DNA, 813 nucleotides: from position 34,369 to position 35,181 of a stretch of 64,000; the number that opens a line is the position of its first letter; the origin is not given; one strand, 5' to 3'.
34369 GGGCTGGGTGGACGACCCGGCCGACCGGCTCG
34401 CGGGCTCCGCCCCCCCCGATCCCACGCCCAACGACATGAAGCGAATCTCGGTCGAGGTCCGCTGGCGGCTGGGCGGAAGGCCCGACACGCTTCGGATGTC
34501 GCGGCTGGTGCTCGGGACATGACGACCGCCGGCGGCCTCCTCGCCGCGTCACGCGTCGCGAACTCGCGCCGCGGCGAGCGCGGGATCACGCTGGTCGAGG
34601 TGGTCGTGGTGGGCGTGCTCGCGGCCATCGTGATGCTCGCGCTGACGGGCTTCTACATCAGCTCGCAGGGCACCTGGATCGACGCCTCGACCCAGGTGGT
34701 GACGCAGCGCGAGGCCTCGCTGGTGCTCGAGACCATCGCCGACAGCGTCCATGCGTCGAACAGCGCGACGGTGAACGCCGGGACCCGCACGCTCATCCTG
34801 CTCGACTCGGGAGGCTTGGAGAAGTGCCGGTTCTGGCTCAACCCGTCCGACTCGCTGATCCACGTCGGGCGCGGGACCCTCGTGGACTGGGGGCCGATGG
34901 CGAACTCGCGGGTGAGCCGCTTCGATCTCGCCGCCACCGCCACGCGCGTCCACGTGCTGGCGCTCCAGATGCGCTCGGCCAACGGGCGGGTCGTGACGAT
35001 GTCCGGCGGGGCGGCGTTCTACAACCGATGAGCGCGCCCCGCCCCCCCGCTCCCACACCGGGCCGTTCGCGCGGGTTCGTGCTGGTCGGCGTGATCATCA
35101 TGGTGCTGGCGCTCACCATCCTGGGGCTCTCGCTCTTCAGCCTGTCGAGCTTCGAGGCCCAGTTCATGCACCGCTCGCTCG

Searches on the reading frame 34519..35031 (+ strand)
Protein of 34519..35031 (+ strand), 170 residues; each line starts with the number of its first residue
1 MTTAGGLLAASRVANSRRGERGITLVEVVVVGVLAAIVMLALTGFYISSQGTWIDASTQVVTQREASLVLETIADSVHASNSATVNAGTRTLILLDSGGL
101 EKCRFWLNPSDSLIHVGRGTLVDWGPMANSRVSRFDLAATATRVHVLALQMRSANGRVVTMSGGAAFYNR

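Call 40: search_protein_families(library=pfam, proteins=[window:34519-35031:+])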
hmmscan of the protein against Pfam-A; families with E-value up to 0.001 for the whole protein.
window:34519-35031:+ (170 aa): 1 family
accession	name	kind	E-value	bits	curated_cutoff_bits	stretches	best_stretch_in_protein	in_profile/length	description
PF07963.17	N_methyl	-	0.00088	19.2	21.2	0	17-42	1-26/27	Prokaryotic N-terminal methylation motif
